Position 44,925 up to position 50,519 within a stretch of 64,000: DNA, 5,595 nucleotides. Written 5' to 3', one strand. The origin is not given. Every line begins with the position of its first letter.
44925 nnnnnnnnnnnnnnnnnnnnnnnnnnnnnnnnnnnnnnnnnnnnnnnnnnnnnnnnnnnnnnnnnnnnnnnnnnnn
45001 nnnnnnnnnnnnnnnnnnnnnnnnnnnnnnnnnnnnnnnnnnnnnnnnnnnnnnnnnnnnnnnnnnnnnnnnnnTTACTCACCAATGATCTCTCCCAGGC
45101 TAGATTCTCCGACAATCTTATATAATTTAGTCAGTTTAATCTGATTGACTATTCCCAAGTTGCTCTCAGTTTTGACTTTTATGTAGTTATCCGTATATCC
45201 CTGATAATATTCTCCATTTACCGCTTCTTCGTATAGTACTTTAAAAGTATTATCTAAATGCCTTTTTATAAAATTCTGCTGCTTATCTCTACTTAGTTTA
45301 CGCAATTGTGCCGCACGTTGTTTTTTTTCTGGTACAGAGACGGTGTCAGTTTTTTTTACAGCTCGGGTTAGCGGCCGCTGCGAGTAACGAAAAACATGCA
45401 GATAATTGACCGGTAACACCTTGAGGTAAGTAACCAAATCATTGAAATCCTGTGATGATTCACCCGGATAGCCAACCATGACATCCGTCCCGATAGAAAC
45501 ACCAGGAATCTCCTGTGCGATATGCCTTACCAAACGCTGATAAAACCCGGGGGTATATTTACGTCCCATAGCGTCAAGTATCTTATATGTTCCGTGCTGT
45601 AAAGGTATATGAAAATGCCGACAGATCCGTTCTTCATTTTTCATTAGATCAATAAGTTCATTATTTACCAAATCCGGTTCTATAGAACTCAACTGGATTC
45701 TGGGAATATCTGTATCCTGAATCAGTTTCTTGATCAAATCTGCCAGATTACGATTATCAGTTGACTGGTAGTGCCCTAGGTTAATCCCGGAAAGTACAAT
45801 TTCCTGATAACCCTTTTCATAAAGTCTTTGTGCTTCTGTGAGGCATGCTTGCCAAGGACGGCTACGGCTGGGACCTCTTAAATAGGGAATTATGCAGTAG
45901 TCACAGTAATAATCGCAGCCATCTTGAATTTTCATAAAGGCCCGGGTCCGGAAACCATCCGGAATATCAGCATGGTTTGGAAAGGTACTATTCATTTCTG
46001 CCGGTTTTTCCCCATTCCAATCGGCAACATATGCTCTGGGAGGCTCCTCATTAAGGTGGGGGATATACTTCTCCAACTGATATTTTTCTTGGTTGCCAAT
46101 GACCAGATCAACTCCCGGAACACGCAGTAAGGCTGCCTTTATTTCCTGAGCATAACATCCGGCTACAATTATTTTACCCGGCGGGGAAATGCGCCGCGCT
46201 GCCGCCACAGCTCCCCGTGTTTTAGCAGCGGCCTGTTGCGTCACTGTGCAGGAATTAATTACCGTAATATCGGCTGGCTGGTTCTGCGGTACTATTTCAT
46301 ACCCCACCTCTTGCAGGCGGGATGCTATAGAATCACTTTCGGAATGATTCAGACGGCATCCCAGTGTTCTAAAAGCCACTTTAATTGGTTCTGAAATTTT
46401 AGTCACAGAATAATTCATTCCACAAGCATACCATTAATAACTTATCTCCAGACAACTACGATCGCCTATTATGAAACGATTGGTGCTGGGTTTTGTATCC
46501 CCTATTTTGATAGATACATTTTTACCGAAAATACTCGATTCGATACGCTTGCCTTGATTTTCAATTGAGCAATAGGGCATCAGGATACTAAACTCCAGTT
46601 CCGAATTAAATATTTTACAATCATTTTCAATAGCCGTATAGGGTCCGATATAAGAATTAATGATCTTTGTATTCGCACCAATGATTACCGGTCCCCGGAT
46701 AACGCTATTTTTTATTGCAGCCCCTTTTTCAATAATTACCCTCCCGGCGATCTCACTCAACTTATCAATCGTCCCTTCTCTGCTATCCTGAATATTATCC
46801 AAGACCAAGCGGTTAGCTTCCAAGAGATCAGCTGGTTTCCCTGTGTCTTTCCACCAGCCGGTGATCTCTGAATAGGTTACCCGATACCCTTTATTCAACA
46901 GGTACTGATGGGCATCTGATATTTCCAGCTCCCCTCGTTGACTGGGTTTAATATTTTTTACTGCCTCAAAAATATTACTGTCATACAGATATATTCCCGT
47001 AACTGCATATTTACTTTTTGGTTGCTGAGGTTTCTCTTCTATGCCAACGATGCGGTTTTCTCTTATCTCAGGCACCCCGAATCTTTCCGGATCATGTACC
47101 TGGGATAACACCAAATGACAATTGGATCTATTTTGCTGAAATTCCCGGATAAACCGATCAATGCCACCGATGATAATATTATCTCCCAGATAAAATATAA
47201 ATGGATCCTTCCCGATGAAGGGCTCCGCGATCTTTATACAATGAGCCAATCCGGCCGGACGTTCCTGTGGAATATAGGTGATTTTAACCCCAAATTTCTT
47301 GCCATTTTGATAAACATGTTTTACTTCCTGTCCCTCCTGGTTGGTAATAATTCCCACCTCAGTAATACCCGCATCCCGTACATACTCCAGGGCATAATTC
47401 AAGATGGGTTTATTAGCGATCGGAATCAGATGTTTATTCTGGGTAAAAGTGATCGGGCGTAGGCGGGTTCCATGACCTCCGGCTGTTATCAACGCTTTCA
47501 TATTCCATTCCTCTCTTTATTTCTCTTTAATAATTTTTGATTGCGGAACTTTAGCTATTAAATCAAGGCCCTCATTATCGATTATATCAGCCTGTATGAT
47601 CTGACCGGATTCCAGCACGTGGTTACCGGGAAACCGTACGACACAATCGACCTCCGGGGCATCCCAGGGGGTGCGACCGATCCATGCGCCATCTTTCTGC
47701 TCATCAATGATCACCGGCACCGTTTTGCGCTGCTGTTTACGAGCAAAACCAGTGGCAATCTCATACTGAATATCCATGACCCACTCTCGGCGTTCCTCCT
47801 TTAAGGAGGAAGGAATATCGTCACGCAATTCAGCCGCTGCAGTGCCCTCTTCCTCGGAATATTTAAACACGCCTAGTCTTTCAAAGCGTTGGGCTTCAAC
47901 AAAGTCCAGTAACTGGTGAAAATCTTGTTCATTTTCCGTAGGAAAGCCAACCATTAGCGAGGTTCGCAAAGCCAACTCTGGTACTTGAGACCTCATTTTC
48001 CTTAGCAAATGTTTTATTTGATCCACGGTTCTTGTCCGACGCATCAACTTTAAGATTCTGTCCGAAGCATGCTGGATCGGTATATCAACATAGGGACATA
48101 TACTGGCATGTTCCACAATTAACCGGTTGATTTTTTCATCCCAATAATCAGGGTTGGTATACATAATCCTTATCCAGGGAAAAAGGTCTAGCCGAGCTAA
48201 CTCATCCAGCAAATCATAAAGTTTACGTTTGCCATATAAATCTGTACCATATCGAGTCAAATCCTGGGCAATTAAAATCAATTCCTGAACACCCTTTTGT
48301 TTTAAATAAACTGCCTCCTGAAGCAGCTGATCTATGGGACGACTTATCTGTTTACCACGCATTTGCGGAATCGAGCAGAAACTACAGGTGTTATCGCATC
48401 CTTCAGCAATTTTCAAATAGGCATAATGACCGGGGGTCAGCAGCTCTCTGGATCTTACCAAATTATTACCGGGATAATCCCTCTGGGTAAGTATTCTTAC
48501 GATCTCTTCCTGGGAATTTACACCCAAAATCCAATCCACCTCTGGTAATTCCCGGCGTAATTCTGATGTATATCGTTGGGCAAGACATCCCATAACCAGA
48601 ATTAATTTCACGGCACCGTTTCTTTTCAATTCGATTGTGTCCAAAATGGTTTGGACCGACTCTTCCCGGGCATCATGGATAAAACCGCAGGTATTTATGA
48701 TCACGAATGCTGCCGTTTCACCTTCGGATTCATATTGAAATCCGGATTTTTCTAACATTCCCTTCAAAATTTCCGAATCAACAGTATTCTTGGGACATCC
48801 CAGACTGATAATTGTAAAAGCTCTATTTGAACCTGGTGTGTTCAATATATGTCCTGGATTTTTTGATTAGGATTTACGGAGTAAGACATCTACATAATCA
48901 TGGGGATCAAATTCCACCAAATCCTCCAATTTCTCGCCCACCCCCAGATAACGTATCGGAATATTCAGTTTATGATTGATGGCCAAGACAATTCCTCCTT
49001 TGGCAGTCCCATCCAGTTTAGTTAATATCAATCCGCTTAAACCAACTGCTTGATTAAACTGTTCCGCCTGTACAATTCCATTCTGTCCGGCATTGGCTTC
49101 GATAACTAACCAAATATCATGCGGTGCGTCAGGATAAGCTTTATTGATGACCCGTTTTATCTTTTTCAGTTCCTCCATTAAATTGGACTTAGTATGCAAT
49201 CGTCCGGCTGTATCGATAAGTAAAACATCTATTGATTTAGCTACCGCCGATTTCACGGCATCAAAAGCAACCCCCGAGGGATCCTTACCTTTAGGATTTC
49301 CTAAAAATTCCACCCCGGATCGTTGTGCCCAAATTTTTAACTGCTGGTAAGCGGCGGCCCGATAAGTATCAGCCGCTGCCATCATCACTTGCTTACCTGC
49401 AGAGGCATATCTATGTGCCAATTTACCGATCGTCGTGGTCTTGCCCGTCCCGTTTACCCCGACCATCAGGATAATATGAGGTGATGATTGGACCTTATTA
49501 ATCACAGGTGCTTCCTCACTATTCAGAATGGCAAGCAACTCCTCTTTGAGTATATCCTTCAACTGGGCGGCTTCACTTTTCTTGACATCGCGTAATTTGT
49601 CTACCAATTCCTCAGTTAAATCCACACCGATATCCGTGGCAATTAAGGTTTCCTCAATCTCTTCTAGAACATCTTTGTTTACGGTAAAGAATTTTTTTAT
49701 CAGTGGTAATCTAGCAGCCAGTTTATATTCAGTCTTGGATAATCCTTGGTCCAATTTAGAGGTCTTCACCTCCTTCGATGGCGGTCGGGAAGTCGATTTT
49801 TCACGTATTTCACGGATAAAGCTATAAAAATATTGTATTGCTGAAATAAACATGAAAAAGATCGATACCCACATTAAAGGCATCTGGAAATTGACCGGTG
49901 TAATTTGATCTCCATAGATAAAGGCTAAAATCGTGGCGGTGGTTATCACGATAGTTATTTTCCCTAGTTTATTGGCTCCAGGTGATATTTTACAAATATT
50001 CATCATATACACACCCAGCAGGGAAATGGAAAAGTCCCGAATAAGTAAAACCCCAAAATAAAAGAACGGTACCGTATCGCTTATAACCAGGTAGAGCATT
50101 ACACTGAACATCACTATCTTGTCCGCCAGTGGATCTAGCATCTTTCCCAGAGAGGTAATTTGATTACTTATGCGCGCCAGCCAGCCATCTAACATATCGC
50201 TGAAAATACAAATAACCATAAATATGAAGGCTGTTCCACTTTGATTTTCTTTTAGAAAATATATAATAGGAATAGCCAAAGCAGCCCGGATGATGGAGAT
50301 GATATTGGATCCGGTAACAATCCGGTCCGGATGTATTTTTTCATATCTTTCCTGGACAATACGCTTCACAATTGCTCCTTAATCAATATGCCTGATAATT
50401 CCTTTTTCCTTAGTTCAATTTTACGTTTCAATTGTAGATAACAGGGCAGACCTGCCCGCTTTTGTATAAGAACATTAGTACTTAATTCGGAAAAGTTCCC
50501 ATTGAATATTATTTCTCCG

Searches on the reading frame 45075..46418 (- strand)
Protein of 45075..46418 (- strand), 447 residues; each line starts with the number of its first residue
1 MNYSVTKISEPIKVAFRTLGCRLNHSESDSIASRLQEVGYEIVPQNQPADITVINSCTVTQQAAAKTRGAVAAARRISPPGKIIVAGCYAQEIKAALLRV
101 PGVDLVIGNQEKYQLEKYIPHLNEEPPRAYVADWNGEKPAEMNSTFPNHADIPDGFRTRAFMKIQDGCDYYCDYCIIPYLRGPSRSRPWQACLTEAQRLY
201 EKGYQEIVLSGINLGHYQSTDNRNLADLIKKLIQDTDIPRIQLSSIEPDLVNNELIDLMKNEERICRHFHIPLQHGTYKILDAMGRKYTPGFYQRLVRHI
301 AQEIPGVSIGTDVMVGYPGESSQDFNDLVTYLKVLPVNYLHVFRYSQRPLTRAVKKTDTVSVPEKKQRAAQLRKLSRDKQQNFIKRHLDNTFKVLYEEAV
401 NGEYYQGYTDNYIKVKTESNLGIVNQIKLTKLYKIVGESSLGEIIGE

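Call 58: search_protein_families(library=ncbifam, proteins=[window:45075-46418:-], max_evalue=1e-20)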
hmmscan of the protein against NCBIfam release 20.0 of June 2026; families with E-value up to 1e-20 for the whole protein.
window:45075-46418:- (447 aa): 6 families
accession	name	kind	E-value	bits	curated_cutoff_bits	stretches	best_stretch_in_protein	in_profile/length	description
TIGR01579.1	MiaB-like-C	equivalog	5.7e-120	401.4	357.05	1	16-425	1-409/416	tRNA (N(6)-L-threonylcarbamoyladenosine(37)-C(2))-methylthiotransferase MtaB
TIGR00089.1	TIGR00089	subfamily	2.4e-110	369.3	251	1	13-431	1-421/429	MiaB/RimO family radical SAM methylthiotransferase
TIGR01574.1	miaB-methiolase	equivalog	1.9e-84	284.2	355.3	1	14-442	2-434/437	tRNA (N6-isopentenyl adenosine(37)-C2)-methylthiotransferase MiaB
TIGR01125.1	TIGR01125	equivalog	2.9e-65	221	356.95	1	13-399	1-380/432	30S ribosomal protein S12 methylthiotransferase RimO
NF010916.0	PRK14336.1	equivalog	1.3e-55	188.9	606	1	158-427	124-395/418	tRNA (N6-isopentenyl adenosine(37)-C2)-methylthiotransferase MiaB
TIGR01578.1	MiaB-like-B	hypoth_equivalog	3.5e-55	187.5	314.7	1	13-420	1-396/421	tRNA (N(6)-L-threonylcarbamoyladenosine(37)-C(2))-methylthiotransferase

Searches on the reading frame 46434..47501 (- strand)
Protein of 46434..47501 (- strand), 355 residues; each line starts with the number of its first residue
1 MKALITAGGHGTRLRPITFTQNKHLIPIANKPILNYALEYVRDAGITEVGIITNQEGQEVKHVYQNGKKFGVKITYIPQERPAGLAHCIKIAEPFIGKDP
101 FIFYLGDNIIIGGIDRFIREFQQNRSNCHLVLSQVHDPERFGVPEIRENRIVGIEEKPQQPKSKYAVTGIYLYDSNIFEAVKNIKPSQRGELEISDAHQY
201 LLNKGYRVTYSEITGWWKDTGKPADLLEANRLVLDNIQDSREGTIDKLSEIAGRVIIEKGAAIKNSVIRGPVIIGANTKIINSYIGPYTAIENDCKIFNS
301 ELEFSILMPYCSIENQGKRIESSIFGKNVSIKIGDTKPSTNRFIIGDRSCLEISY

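Call 58: search_protein_families(library=ncbifam, proteins=[window:46434-47501:-], max_evalue=1e-20)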
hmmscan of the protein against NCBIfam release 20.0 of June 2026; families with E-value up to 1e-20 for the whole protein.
window:46434-47501:- (355 aa): 10 families
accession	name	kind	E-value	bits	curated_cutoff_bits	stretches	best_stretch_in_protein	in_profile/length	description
TIGR01208.1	rmlA_long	equivalog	1.3e-134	448.6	320.25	1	2-352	1-352/353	glucose-1-phosphate thymidylyltransferase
TIGR03992.1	Arch_glmU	subfamily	3.5e-76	256.6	292.1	1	1-334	1-330/393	bifunctional sugar-1-phosphate nucleotidylyltransferase/acetyltransferase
TIGR01207.1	rmlA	equivalog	6.4e-57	192.8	360.65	1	2-253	1-255/286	glucose-1-phosphate thymidylyltransferase RfbA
NF041173.1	Sug_nt_acttase_Thmprot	equivalog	1.9e-56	191.8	600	1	1-329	1-325/405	bifunctional sugar-1-phosphate nucleotidylyltransferase/acetyltransferase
NF012024.0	PRK15480.1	equivalog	6.8e-50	169.8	588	1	2-252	5-258/292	glucose-1-phosphate thymidylyltransferase RfbA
NF041313.1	UDPGP_AglF_Halo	equivalog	5.7e-48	163.4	400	1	1-232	1-233/234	UTP--glucose-1-phosphate uridylyltransferase AglF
NF052502.1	man1P_GTase_Rv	exception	1.4e-37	129.4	440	1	2-331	2-324/352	mannose-1-phosphate guanylyltransferase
TIGR01099.1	galU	equivalog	7.4e-32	110.9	326.8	0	72-229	94-261/261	UTP--glucose-1-phosphate uridylyltransferase GalU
NF045761.1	NAMPUrTaseMurU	equivalog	1.6e-25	90.3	250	1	1-230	1-224/226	N-acetylmuramate alpha-1-phosphate uridylyltransferase MurU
NF003670.0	PRK05293.1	equivalog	1.3e-24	86.8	470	1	3-332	7-353/382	glucose-1-phosphate adenylyltransferase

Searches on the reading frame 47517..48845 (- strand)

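Call 58: search_protein_families(library=ncbifam, proteins=[window:47517-48845:-], max_evalue=1e-20)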
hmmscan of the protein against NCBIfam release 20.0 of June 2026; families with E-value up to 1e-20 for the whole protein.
window:47517-48845:- (442 aa): 6 families
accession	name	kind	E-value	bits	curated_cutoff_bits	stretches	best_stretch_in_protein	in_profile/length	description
TIGR01125.1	TIGR01125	equivalog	1e-138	463.1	356.95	1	11-430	3-431/432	30S ribosomal protein S12 methylthiotransferase RimO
TIGR00089.1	TIGR00089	subfamily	2.5e-114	382.4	251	1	10-429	2-427/429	MiaB/RimO family radical SAM methylthiotransferase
TIGR01574.1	miaB-methiolase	equivalog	1.5e-78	264.7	355.3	1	11-427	3-430/437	tRNA (N6-isopentenyl adenosine(37)-C2)-methylthiotransferase MiaB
TIGR01579.1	MiaB-like-C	equivalog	1.6e-75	255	357.05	1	12-391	1-391/416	tRNA (N(6)-L-threonylcarbamoyladenosine(37)-C(2))-methylthiotransferase MtaB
NF010916.0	PRK14336.1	equivalog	9.2e-63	212.4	606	1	10-392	4-377/418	tRNA (N6-isopentenyl adenosine(37)-C2)-methylthiotransferase MiaB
TIGR01578.1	MiaB-like-B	hypoth_equivalog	2.1e-59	201.4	314.7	1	14-390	6-382/421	tRNA (N(6)-L-threonylcarbamoyladenosine(37)-C(2))-methylthiotransferase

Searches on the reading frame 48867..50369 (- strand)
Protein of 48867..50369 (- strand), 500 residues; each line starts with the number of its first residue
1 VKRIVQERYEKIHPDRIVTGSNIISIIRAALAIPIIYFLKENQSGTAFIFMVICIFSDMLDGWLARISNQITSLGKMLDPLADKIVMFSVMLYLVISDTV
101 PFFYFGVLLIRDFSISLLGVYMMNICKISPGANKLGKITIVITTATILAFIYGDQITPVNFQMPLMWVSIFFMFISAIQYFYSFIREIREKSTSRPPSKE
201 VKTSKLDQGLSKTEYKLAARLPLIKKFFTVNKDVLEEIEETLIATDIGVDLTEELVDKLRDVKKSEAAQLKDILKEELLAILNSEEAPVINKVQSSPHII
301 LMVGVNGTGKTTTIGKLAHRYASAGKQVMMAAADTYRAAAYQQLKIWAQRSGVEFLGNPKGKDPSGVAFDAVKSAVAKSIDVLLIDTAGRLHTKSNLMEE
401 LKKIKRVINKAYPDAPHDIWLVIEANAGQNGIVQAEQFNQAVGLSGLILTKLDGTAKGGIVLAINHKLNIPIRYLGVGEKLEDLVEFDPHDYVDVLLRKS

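Call 58: search_protein_families(library=ncbifam, proteins=[window:48867-50369:-], max_evalue=1e-20)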
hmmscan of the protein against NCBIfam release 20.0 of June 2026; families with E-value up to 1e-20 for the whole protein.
window:48867-50369:- (500 aa): 5 families
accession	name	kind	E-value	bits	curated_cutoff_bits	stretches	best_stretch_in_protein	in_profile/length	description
TIGR00064.1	ftsY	equivalog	5.4e-101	337.5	260.7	1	230-496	2-278/279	signal recognition particle-docking protein FtsY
TIGR00959.1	ffh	equivalog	1.3e-68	231.8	473.2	1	232-494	27-291/428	signal recognition particle protein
TIGR01425.1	SRP54_euk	equivalog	3.9e-49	167.7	576.25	1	232-497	28-294/428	signal recognition particle protein SRP54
TIGR00560.1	pgsA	equivalog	1.7e-25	90.6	109.1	1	22-189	5-181/183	CDP-diacylglycerol--glycerol-3-phosphate 3-phosphatidyltransferase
TIGR03499.1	FlhF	equivalog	5.6e-24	85.6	174.15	1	190-389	97-286/286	flagellar biosynthesis GTPase FlhF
